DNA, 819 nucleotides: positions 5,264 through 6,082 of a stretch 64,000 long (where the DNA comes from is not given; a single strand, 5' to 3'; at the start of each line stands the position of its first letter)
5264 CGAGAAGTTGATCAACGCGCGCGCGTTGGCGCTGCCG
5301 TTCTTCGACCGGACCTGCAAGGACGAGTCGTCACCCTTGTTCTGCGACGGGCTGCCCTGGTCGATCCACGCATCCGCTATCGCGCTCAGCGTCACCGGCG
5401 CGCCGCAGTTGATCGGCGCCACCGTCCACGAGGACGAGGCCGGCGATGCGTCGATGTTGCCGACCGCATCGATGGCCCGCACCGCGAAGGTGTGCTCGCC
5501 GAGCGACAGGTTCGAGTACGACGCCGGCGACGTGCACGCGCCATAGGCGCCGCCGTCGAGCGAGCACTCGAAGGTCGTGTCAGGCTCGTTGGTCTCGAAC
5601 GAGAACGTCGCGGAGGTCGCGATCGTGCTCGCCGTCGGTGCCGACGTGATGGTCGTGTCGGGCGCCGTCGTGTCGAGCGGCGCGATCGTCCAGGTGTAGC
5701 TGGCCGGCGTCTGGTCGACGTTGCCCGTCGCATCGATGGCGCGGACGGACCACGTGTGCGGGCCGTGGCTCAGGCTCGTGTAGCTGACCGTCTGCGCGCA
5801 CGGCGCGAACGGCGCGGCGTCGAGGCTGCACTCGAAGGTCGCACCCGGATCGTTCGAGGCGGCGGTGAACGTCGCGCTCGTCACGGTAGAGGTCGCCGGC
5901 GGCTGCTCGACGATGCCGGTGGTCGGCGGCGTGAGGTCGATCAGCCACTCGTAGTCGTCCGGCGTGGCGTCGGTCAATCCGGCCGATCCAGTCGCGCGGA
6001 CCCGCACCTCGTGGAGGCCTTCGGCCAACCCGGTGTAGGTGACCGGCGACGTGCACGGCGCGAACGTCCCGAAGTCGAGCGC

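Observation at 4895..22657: A 5,920-aa single-ORF surface protein with four beta-helix regions, two DNRLRE-like modules and 38 two-cysteine Ig-like repeats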

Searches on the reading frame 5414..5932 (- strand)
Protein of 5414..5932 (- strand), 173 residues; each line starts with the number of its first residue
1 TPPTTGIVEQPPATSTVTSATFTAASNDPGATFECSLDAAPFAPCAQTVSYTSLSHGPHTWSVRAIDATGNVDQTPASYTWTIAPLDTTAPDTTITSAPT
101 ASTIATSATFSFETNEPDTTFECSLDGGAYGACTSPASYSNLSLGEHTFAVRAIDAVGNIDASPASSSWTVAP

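Call 35: predict_structure(alignment_id=A1)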
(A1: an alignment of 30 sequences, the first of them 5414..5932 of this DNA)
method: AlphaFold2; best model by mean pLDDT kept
length: 173 residues; sequences in the alignment: 30
mean_pLDDT: 97.8   pTM: 0.72
mean pLDDT of the five models: 97.8, 97.6, 97.5, 97.5, 97.0
residues with pLDDT >= 90: 170; 70-90: 3; 50-70: 0; < 50: 0
segments of 3 or more residues with pLDDT < 50: none
pLDDT, mean of each block of 10 residues (from residue 1): 97 97 98 99 99 98 98 98 93 98 98 97 99 99 98 97 98 97
secondary structure, 60 per line:
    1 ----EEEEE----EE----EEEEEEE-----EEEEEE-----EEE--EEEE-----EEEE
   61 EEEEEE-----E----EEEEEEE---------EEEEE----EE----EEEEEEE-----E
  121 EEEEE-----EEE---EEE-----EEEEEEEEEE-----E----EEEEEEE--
elements in order: E5-9 E20-26 E32-37 E43-45 E48-51 E57-66 E77-83 E93-97 E108-114 E120-125 E131-133 E137-139 E145-154 E165-171

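Call 38: fold_search(model_id=the predicted structure, library=pdb)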
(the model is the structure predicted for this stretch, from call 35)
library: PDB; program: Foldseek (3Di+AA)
matches with E <= 10: 1722; with E <= 0.001: 106
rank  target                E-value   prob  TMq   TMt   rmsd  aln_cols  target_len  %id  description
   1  2yn3_A                7.9e-07  1.00  0.49  0.35   7.0       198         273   18  Structural insight into the giant calcium-binding adhesin SiiE: implications for the adhesion of Salmonella enterica t (released 2013-04-03)
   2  9flw_A                1.4e-06  1.00  0.49  0.22   6.6       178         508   15  CryoEM structure of the fragment-6 (3571-4078) in the grappling hook protein A (GhpA) in the bacterium Aureispira sp.  (released 2024-10-16)
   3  9flu_A                1.7e-06  1.00  0.43  0.26   7.7       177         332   16  CryoEM structure of the fragment-1 (3402-3733) in the grappling hook protein A (GhpA) in the bacterium Aureispira sp.  (released 2024-10-16)
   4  2yn3_C                1.8e-06  1.00  0.51  0.35   6.7       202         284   18  Structural insight into the giant calcium-binding adhesin SiiE: implications for the adhesion of Salmonella enterica t (released 2013-04-03)
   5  9g8b_A                2.2e-06  1.00  0.45  0.27   7.4       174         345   17  CryoEM structure of the fragment-2 (2892-3236) in the grappling hook protein A (GhpA) in the bacterium Aureispira sp.  (released 2024-10-16)
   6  2yn3_D                2.6e-06  1.00  0.37  0.32  12.1       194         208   12  Structural insight into the giant calcium-binding adhesin SiiE: implications for the adhesion of Salmonella enterica t (released 2013-04-03)
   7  9fly_A                2.7e-06  1.00  0.45  0.12   7.8       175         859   15  CryoEM structure of the base (4151-5009) in the grappling hook protein A (GhpA) in the bacterium Aureispira sp. CCB-QB (released 2024-10-16)
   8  7biz_A                3.2e-06  1.00  0.35  0.14  16.2       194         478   15  Structure of a B12 binding lipoprotein from Bacteroides thetaiotaomicron (released 2022-03-02)
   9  2yn5_B                3.5e-06  1.00  0.47  0.33   7.3       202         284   19  Structural insight into the giant calcium-binding adhesin SiiE: implications for the adhesion of Salmonella enterica t (released 2013-04-03)
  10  3pdd                  4.8e-06  1.00  0.43  0.39   8.5       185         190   17  Structures of Clostridium thermocellum CbhA fibronectin(III)-like modules (released 2011-11-23)
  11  9e7m_Ja               4.8e-06  1.00  0.31  0.10  10.0       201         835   17  In situ cryoEM structure of bacteriophage Ur-lambda tail tip complex (released 2025-11-05)
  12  9fls_A                6.6e-06  1.00  0.46  0.27   7.2       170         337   19  CryoEM structure of the fragment-3 (2061-2397) in the grappling hook protein A (GhpA) in the bacterium Aureispira sp.  (released 2024-10-16)
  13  4be5_A                7.0e-06  1.00  0.26  0.21  23.1       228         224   13  V. cholera biofilm scaffolding protein RbmA (released 2013-12-18)
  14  9flv_A                8.7e-06  1.00  0.43  0.22   7.6       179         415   16  CryoEM structure of the fragment-5 (2393-2807) in the grappling hook protein A (GhpA) in the bacterium Aureispira sp.  (released 2024-10-16)
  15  7y6e_E                1.1e-05  1.00  0.34  0.31  15.3       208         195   14  Crystal structure of sDscam FNIII23 domains, isoform Beta2v6 (released 2023-05-24)
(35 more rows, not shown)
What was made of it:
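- Closest known: Giant Ig-repeat adhesins of Gram-negative bacteria. Same: These are the best structural matches to the repeat-pair model (2YN3, 5IRB, 9FLW and others, call 38).
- The repeat-pair model has pLDDT 97.8 and matches the stalks of SiiE, GhpA and MpIBP (calls 35, 38).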

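Call 76: search_solved_structures(query=A1, max_evalue=0.1, show_alignments=2)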
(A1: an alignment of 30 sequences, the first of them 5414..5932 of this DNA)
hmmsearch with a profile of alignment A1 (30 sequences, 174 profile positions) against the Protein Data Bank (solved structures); distinct sequences matched with E-value up to 0.1: 2.
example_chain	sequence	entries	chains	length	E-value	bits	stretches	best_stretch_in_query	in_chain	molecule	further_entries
5vf3_Z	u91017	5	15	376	0.013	18.4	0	25-166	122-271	Highly immunogenic outer capsid protein | Hoc, highly immunogenic outer capsid protein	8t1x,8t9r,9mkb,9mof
7kgv_C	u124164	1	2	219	0.043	16.7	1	26-85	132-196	Monoclonal antibody Fab heavy chain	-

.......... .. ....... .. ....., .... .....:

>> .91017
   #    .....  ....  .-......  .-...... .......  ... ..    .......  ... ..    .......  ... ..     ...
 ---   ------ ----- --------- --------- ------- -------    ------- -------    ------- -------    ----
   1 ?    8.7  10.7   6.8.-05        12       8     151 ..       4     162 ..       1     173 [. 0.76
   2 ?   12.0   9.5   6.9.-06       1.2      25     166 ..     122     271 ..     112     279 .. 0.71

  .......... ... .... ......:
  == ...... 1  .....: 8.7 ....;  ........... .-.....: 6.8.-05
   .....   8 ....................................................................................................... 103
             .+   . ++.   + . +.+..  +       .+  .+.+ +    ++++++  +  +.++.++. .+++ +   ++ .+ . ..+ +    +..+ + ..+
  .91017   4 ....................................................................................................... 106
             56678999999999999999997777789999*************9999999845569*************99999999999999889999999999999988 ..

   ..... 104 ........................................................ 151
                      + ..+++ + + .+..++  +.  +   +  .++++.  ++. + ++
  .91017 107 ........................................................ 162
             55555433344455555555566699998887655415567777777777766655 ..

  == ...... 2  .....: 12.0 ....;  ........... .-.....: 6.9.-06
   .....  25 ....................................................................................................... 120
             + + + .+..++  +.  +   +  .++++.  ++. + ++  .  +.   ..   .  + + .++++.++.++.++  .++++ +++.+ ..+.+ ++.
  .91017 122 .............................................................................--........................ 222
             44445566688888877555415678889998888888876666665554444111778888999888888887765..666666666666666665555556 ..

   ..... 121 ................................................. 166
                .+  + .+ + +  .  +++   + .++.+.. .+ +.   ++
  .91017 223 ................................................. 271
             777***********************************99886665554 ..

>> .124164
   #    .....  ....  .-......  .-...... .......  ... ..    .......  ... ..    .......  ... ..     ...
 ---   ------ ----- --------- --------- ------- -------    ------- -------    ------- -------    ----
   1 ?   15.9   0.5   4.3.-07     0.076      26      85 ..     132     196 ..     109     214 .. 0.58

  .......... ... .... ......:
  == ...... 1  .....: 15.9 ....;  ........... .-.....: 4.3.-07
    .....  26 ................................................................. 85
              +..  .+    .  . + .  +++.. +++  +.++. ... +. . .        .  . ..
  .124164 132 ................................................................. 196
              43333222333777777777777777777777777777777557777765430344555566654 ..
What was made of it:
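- Tried and rejected: The repeat profile found only marginal Ig hits (call 76).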
